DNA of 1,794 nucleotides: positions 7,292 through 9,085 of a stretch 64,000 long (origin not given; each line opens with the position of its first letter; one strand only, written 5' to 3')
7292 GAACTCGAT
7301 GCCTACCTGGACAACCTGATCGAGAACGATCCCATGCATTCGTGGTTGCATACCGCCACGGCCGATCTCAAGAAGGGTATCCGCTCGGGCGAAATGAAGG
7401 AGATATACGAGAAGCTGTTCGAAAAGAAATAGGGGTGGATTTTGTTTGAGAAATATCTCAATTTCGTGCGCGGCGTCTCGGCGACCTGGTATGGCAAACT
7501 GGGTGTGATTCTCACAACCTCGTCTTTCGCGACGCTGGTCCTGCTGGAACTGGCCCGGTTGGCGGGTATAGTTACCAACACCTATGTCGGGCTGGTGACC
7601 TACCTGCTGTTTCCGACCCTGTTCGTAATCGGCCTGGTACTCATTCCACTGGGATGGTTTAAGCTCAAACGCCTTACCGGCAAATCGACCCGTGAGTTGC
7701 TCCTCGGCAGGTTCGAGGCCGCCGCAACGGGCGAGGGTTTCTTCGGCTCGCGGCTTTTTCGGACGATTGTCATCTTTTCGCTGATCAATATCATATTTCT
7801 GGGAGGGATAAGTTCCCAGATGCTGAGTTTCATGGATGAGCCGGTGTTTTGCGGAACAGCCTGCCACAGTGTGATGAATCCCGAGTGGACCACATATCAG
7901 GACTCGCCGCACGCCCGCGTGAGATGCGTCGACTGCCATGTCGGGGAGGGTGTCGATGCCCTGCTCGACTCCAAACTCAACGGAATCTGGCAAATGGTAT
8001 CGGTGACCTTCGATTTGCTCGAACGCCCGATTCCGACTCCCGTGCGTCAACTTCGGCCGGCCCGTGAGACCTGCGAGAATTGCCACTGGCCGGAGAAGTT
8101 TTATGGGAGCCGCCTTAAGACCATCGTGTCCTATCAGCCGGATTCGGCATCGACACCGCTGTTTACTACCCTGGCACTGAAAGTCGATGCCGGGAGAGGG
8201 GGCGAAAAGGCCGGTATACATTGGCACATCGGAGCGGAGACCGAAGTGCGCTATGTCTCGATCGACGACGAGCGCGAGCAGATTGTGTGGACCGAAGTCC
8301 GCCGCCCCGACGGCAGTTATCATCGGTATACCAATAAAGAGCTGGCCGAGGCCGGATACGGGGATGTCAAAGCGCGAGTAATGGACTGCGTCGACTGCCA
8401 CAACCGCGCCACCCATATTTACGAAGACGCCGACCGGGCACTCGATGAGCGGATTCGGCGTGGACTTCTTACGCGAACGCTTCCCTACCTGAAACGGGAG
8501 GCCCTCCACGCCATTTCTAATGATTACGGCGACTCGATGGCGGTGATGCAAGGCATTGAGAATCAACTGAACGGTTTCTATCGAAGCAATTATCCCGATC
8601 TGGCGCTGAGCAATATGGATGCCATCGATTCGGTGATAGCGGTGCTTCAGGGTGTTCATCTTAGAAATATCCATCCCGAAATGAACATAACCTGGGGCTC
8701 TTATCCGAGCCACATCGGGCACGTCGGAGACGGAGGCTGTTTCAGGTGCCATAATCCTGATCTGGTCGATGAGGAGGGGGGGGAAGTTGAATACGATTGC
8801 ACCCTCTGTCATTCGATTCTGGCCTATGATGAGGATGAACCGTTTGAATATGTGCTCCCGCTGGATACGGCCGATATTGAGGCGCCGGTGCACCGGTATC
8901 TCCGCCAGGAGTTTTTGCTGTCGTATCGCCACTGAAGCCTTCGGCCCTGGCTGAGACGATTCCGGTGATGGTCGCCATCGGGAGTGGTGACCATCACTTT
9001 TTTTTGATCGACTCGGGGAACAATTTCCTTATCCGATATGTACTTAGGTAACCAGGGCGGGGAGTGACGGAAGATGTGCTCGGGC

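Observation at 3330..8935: Crp/Fnr-linked operon combining a FrdX-like ferredoxin, a NapH-like polyferredoxin, an HAO-family octahaem cytochrome and a 3-TM hexahaem cytochrome: a candidate uncharacterised respiratory or detoxifying module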

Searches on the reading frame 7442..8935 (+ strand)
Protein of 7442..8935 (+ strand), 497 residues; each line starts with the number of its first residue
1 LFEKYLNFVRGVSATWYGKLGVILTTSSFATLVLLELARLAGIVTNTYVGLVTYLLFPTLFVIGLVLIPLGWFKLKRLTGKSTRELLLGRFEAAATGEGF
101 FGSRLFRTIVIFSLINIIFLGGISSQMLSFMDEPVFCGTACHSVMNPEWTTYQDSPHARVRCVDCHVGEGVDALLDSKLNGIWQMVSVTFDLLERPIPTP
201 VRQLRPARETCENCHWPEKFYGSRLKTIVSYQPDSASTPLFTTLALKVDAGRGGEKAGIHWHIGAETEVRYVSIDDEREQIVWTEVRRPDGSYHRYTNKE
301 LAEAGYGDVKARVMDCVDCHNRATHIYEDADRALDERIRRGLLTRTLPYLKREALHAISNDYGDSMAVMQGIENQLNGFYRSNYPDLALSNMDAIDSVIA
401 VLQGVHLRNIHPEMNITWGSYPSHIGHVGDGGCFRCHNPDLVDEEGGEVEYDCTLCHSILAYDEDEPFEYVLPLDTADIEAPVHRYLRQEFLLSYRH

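Call 3: search_protein_families(library=pfam, proteins=[window:7442-8935:+], max_evalue=0.01)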
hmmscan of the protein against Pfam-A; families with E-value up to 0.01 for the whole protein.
window:7442-8935:+ (497 aa): 5 families
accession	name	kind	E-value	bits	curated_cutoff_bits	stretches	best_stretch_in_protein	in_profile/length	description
PF03264.19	Cytochrom_NNT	-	1.4e-07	31.8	24.1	1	109-186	12-92/174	NapC/NirT cytochrome c family, N-terminal region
PF14537.11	Cytochrom_c3_2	-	2.8e-05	24.9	25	0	429-461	4-37/79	Cytochrome c3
PF22113.1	Mtrc-MtrF_II-IV_dom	-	3.9e-05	23.7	30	0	155-217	77-129/176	Outer membrane cytochrome MtrC/MtrF-like, domains II/IV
PF14522.11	Cytochrome_C7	-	0.00044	20.5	24.8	0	310-326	10-26/67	Cytochrome c7 and related cytochrome c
PF02085.21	Cytochrom_CIII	-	0.00048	20.9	22.9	0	424-461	25-57/101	Class III cytochrome C family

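Call 4: search_protein_families(library=ncbifam, proteins=[window:7442-8935:+], max_evalue=0.01)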
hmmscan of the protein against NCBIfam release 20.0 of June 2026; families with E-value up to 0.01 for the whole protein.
window:7442-8935:+ (497 aa): 3 families
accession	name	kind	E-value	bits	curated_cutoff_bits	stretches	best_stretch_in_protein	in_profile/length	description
TIGR03153.1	cytochr_NrfH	equivalog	5.7e-15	55.6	134.2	1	114-215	8-109/138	cytochrome c nitrite reductase small subunit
TIGR03507.1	decahem_SO1788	subfamily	0.00079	18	209.3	0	139-256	247-343/672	OmcA/MtrC family decaheme c-type cytochrome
TIGR02161.1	napC_nirT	subfamily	0.0013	18.6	310.6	0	109-171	21-87/185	periplasmic nitrate (or nitrite) reductase c-type cytochrome, NapC/NirT family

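Call 6: search_solved_structures(query=window:7442-8935:+, max_evalue=1, show_alignments=2)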
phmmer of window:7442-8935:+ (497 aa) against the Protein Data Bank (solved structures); distinct sequences matched with E-value up to 1: 2.
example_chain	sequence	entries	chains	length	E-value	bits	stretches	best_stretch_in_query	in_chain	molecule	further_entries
2j7a_C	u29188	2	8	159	3.3e-05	26.4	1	114-176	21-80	CYTOCHROME C QUINOL DEHYDROGENASE NRFH | NAPC/NIRT CYTOCHROME C FAMILY PROTEIN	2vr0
1oah_A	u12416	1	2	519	0.87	11.8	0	144-167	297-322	CYTOCHROME C NITRITE REDUCTASE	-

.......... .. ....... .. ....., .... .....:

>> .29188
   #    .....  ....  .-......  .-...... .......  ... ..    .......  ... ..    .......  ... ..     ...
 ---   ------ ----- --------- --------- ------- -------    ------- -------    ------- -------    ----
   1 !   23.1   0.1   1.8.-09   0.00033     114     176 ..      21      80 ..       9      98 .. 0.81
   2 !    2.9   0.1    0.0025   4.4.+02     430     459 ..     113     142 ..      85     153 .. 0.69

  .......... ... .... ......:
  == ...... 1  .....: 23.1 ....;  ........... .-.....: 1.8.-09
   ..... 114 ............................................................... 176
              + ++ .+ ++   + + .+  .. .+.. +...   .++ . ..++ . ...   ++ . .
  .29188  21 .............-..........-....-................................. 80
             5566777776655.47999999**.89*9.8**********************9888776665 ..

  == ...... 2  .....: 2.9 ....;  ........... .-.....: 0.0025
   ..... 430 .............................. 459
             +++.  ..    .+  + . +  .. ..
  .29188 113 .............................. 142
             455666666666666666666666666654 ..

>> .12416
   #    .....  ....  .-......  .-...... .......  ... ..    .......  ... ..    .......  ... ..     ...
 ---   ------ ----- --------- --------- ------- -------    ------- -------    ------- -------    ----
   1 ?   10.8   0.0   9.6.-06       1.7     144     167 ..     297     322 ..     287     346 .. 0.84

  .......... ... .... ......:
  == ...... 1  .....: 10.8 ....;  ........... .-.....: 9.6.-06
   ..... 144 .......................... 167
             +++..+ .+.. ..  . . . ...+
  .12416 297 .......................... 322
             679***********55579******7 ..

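Call 30: find_homologous_proteins(query=window:7442-8935:+, max_evalue=0.00001)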
Query window:7442-8935:+ (497 aa): 5877 proteins with E <= 0.00001 among 8000 candidates; the best 120 are listed.
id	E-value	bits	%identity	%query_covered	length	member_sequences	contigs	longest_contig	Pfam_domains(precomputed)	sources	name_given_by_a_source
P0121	0.0e+0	1168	100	100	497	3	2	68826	PF03264.20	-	-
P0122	4.1e-232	790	65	100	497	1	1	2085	PF03264.20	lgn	-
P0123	8.7e-230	782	66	100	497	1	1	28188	PF03264.20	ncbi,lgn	ncbi:MAG: cytochrome C [Candidatus Zixiibacteriota bacterium]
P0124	3.4e-229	780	65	99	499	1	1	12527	PF14537.12,PF03264.20,PF02085.22,PF14522.12,PF22113.2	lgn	-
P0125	1.6e-227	775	64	99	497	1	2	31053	PF03264.20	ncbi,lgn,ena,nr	ncbi:MAG: NapC/NirT family cytochrome c [candidate division Zixibacteria bacterium]|nr:NapC/NirT fam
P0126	3.1e-227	774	64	100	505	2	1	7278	PF03264.20,PF14522.12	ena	-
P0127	9.0e-227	772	64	99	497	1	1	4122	PF03264.20,PF14522.12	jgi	-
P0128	1.3e-226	772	64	100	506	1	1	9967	PF03264.20,PF14522.12,PF22113.2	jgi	-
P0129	5.4e-226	770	65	100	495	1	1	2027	PF03264.20,PF14522.12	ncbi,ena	-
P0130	3.3e-225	767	63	99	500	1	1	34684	PF03264.20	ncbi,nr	ncbi:MAG: NapC/NirT family cytochrome c [candidate division Zixibacteria bacterium]|nr:NapC/NirT fam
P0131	5.5e-225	766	63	100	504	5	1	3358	PF03264.20,PF14522.12,PF22113.2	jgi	-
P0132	7.6e-225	766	64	99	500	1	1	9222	PF03264.20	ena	-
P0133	2.4e-224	764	63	100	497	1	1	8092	PF14537.12,PF03264.20,PF14522.12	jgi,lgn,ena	-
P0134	6.0e-224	763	63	100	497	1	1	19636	PF03264.20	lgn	-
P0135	8.2e-224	762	63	99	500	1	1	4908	PF03264.20,PF14522.12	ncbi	-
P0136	1.4e-223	762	64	100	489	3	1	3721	PF14537.12,PF03264.20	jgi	-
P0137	2.5e-223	761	65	100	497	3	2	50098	PF14537.12,PF03264.20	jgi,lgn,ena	-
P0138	3.5e-223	760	64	99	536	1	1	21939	PF03264.20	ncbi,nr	ncbi:hypothetical protein GF420_00235 [candidate division GN15 bacterium]|nr:hypothetical protein [c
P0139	3.7e-223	760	63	100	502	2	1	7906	PF03264.20,PF14522.12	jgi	-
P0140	3.9e-223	760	62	100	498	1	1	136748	PF03264.20,PF14522.12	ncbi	ncbi:MAG: NapC/NirT family cytochrome c [bacterium]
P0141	4.8e-223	760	65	99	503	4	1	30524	PF03264.20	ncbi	-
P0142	1.2e-222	759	64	99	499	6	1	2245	PF14537.12,PF03264.20,PF14522.12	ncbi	-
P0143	5.8e-222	756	65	99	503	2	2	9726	PF03264.20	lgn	-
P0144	9.7e-222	756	64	100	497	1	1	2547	PF03264.20,PF14522.12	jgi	jgi:hypothetical protein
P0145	9.0e-221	752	63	99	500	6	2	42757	PF14537.12,PF03264.20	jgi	-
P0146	4.4e-220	750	62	99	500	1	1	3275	PF03264.20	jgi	-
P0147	1.2e-219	749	63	100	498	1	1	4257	PF03264.20,PF14522.12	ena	-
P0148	1.3e-219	749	62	100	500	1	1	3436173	PF03264.20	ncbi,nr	ncbi:MAG: NapC/NirT family cytochrome c [Candidatus Zixiibacteriota bacterium]|nr:MAG: NapC/NirT fam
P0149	1.3e-219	749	62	100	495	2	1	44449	PF03264.20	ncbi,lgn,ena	-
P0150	1.7e-219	748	62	100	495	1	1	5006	PF03264.20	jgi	jgi:hypothetical protein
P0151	2.5e-219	748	62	100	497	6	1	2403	PF03264.20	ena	-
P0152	3.4e-219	747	62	100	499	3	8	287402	PF03264.20,PF14522.12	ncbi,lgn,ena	-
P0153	1.3e-218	745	64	99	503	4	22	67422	PF03264.20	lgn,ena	-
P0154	1.4e-218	745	62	100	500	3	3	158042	PF03264.20,PF14522.12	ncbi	-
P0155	1.8e-218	745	61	99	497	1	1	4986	PF03264.20,PF14522.12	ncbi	-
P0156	1.9e-218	745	63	99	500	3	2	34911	PF03264.20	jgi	jgi:hypothetical protein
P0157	3.5e-218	744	65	95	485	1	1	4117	PF03264.20,PF14522.12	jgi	jgi:hypothetical protein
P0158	7.4e-218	743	65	99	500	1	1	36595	PF03264.20,PF02085.22,PF14522.12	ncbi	-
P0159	9.1e-218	743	62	99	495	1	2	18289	PF03264.20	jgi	-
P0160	4.2e-217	740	65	95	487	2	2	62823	PF03264.20,PF14522.12,PF22113.2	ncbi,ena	-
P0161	7.4e-217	740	62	99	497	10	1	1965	PF14537.12,PF03264.20,PF14522.12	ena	-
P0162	8.3e-217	739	64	95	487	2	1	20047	PF03264.20,PF14522.12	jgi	-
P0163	1.0e-216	739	62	100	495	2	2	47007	PF03264.20,PF14522.12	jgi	-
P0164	1.5e-216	739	63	100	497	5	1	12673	PF03264.20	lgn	-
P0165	2.1e-216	738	62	99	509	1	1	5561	PF03264.20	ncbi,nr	ncbi:cytochrome C [candidate division GN15 bacterium]|nr:cytochrome C [candidate division GN15 bacte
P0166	3.0e-216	738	61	100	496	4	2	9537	PF14537.12,PF03264.20,PF14522.12,PF22113.2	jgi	jgi:hypothetical protein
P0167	4.2e-216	737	60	100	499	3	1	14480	PF03264.20,PF14522.12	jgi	jgi:hypothetical protein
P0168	4.9e-216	737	62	99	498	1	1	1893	PF03264.20,PF14522.12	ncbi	-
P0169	4.9e-216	737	60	100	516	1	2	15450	PF03264.20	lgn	-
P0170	5.3e-216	737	62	99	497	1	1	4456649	PF09699.16,PF03264.20,PF14522.12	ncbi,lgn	ncbi:MAG: NapC/NirT family cytochrome c [Candidatus Zixiibacteriota bacterium]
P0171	5.4e-216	737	62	99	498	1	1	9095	PF14537.12,PF03264.20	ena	-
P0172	6.5e-216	736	62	99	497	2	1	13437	PF14537.12,PF03264.20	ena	-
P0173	1.5e-215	735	60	99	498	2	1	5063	PF03264.20,PF00908.24,PF14522.12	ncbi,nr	ncbi:MAG: hypothetical protein GF310_02475 [candidate division Zixibacteria bacterium]|nr:hypothetic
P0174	1.9e-215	735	62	99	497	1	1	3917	PF03264.20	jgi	jgi:hypothetical protein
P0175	3.6e-215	734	63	99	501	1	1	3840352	PF14537.12,PF03264.20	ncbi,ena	-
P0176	7.4e-215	733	61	99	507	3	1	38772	PF03264.20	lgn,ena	-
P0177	8.6e-215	733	60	100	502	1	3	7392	PF14537.12,PF03264.20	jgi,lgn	-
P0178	9.2e-215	733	62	99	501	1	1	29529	PF03264.20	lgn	-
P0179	1.0e-214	733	62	99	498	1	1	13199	PF14537.12,PF03264.20,PF14522.12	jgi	-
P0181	2.2e-214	731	61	99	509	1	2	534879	PF14537.12,PF03264.20,PF14522.12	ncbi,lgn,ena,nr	ncbi:MAG: NapC/NirT family cytochrome c [candidate division Zixibacteria bacterium]|nr:NapC/NirT fam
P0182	2.2e-214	731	61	100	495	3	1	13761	PF03264.20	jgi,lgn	-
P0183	2.3e-214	731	61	100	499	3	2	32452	PF03264.20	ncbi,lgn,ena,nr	ncbi:MAG: NapC/NirT family cytochrome c [candidate division Zixibacteria bacterium]|nr:NapC/NirT fam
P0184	2.5e-214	731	60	100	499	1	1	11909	PF03264.20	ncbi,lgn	-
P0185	3.1e-214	731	62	99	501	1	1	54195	PF03264.20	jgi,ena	-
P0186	7.5e-214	730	61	99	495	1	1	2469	PF14537.12,PF03264.20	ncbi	-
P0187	1.5e-213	729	61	100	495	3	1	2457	PF03264.20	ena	-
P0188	1.5e-213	729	62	99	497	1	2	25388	PF03264.20,PF02085.22,PF14522.12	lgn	-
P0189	2.0e-213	728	61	99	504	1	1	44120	PF03264.20,PF14522.12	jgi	-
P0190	2.8e-213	728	61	100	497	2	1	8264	PF03264.20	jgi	jgi:hypothetical protein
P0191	9.5e-213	726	63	99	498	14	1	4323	PF03264.20,PF14522.12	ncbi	-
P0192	2.1e-212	725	61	99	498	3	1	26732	PF03264.20,PF14522.12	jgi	-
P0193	2.8e-212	724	60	100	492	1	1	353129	PF14537.12,PF03264.20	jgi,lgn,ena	-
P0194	3.0e-212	724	62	100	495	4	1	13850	PF03264.20,PF14522.12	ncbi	-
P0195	3.2e-212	724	59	99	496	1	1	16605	PF14537.12,PF03264.20,PF14522.12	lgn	-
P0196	3.4e-212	724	59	100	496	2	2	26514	PF03264.20,PF22113.2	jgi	-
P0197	4.2e-212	724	60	99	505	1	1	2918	PF03264.20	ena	-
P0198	4.7e-212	724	60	100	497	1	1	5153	PF03264.20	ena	-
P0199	5.1e-212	724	60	100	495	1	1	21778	PF03264.20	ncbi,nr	ncbi:MAG: cytochrome C [candidate division Zixibacteria bacterium]|nr:cytochrome C [candidate divisi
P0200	5.5e-212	723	60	100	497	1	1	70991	PF03264.20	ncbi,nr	ncbi:MAG: cytochrome C [candidate division Zixibacteria bacterium]|nr:cytochrome C [candidate divisi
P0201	7.5e-212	723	59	99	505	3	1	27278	PF03264.20,PF14522.12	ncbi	-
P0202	8.2e-212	723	61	100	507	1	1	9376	PF03264.20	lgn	-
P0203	1.7e-211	722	61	99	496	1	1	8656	PF03264.20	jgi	jgi:hypothetical protein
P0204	3.9e-211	721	61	99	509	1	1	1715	PF03264.20,PF14522.12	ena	-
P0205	5.4e-211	720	59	99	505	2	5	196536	PF03264.20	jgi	-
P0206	5.7e-211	720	61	99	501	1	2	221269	PF03264.20,PF14522.12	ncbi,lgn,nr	ncbi:MAG: NapC/NirT family cytochrome c [Candidatus Marinimicrobia bacterium]|nr:NapC/NirT family cy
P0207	2.1e-210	718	60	99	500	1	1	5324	PF03264.20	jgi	-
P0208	2.4e-210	718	61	98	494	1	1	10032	PF03264.20,PF14522.12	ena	-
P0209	3.5e-210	718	60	99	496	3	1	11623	PF14537.12,PF03264.20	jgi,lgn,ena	-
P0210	1.4e-209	716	61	100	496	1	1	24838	PF03264.20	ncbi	-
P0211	1.8e-209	715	59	99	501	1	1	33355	PF03264.20,PF00908.24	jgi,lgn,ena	-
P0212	1.9e-209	715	60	99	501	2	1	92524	PF03264.20,PF14522.12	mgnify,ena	mgnify:CR=1 FL=1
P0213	2.8e-209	715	59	99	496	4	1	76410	PF03264.20,PF14522.12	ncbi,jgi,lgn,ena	-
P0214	2.9e-209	714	60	99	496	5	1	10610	PF14537.12,PF03264.20,PF02085.22,PF14522.12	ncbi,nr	ncbi:cytochrome C [candidate division GN15 bacterium]|nr:cytochrome C [candidate division GN15 bacte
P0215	3.9e-209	714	59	100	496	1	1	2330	PF14537.12,PF03264.20,PF14522.12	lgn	-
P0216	4.3e-209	714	59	100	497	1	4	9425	PF03264.20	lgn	-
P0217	5.6e-209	714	59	99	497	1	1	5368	PF03264.20,PF14522.12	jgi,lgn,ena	-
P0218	6.3e-209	713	60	100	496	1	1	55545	PF14537.12,PF03264.20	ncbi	-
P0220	9.5e-209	713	61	99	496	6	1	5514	PF03264.20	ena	-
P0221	1.4e-208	712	57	100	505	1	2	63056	PF03264.20,PF14522.12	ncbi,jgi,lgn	-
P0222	2.2e-208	712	61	99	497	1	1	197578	PF03264.20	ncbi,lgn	-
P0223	3.2e-208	711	60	99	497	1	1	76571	PF03264.20,PF14522.12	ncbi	-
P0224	6.9e-208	710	59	99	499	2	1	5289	PF14537.12,PF03264.20,PF14522.12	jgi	jgi:hypothetical protein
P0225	7.0e-208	710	61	99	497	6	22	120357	PF03264.20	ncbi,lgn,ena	-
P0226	7.3e-208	710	59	100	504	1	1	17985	PF03264.20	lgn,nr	nr:NapC/NirT family cytochrome c [candidate division Zixibacteria bacterium]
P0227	9.8e-208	709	61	99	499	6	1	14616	PF03264.20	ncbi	-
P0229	1.3e-207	709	60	99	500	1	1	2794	PF03264.20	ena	-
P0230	1.5e-207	709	59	100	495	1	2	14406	PF03264.20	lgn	-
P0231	1.7e-207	709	59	99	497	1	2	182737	PF14537.12,PF03264.20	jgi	-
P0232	2.3e-207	708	58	100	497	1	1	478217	PF03264.20,PF14522.12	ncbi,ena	-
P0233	2.3e-207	708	61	100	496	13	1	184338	PF03264.20,PF14522.12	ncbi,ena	-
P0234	2.4e-207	708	60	100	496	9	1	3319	PF14537.12,PF03264.20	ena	-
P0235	7.0e-207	707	58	99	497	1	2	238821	PF14537.12,PF03264.20,PF14522.12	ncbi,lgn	-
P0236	9.3e-207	706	59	99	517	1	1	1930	PF14537.12,PF03264.20,PF14522.12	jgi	-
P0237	9.9e-207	706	59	99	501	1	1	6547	PF03264.20,PF14522.12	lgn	-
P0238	1.8e-206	705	59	100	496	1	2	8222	PF03264.20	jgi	jgi:hypothetical protein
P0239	1.8e-206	705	59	99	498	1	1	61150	PF14537.12,PF03264.20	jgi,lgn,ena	-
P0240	2.2e-206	705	60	100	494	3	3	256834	PF03264.20,PF14522.12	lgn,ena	-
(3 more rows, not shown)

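Call 66: predict_structure(alignment_id=A2)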
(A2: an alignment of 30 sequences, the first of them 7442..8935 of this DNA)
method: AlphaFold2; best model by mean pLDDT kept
length: 497 residues; sequences in the alignment: 30
mean_pLDDT: 58.8   pTM: 0.37
mean pLDDT of the five models: 58.8, 57.9, 55.2, 53.0, 49.0
residues with pLDDT >= 90: 37; 70-90: 132; 50-70: 125; < 50: 203
segments of 3 or more residues with pLDDT < 50: 98-101, 132-173, 193-267, 315-328, 413-417, 419-437, 450-474, 478-480, 482-484, 486-497
pLDDT, mean of each block of 10 residues (from residue 1): 68 76 82 80 68 73 82 81 72 55 62 72 64 42 32 37 41 52 58 41 31 35 37 40 32 31 46 61 65 73 60 53 44 76 88 89 79 95 93 92 72 47 32 48 66 37 37 49 46 39
secondary structure, 60 per line:
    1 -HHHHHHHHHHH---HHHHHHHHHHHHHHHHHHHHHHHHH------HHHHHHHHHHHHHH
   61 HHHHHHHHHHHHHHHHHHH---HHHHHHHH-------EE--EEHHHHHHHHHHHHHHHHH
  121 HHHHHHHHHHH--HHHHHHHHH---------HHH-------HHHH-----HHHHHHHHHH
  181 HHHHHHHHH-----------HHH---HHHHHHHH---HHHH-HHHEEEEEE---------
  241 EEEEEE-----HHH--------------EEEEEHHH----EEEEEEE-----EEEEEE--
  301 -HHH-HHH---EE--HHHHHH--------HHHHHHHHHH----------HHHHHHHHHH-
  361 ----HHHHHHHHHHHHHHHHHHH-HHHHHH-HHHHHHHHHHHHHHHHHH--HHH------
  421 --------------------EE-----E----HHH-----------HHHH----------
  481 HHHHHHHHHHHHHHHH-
elements in order: H2-12 H16-40 H47-79 H83-90 H104-131 H134-142 H162-165 H171-189 H207-214 H218-221 E226-231 E241-246 E269-273 E281-287 E293-298 H316-321 H330-339 H350-359 H365-383 H385-390 H392-409 H467-470 H481-496
